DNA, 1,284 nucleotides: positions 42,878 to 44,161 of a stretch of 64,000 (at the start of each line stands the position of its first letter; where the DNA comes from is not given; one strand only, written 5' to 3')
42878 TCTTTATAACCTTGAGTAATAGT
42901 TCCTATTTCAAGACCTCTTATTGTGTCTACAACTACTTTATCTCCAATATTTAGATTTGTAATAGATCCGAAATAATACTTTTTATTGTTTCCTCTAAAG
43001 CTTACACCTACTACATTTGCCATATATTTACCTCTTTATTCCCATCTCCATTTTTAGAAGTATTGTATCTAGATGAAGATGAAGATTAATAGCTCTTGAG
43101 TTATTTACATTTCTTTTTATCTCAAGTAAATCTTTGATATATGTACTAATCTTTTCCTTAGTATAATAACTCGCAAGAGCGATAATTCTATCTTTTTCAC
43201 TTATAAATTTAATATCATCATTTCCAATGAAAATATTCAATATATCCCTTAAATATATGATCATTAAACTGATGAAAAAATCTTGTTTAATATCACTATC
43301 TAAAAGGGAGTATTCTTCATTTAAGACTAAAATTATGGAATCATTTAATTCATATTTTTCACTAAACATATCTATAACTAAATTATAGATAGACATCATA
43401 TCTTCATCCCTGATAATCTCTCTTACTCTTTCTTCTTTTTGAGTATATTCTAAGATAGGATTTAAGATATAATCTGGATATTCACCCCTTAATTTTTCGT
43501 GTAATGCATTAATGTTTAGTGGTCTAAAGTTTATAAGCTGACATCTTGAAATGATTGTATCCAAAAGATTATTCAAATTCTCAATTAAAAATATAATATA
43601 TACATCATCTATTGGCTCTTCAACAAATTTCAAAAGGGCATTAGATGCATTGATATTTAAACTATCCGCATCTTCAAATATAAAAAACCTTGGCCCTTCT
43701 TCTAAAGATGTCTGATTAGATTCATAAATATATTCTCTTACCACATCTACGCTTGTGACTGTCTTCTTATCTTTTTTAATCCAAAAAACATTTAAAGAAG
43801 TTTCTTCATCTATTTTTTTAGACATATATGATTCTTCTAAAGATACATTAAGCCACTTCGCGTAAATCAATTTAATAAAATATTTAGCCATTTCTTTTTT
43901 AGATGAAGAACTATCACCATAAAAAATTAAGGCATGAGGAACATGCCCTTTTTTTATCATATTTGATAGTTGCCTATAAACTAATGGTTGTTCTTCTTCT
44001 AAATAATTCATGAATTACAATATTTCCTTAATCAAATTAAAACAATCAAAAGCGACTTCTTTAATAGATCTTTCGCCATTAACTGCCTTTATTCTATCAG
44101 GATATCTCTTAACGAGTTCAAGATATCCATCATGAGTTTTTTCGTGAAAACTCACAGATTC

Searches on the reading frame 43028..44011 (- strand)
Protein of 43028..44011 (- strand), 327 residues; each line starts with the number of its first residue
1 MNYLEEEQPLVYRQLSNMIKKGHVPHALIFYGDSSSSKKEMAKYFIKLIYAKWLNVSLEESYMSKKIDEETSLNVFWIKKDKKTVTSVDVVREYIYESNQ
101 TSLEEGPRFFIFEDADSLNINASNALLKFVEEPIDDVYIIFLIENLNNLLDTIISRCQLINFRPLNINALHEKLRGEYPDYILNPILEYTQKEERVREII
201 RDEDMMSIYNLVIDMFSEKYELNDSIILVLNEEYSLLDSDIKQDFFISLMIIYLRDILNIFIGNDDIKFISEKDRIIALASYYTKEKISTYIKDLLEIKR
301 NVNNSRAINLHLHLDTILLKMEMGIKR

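Call 48: search_protein_families(library=pfam, proteins=[window:43028-44011:-], max_evalue=0.00001)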
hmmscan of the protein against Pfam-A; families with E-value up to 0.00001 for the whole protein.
window:43028-44011:- (327 aa): 1 family
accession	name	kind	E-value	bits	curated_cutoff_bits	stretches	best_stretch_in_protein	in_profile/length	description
PF13177.12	DNA_pol3_delta2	-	4.4e-36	124.7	27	1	8-165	2-160/161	DNA polymerase III, delta subunit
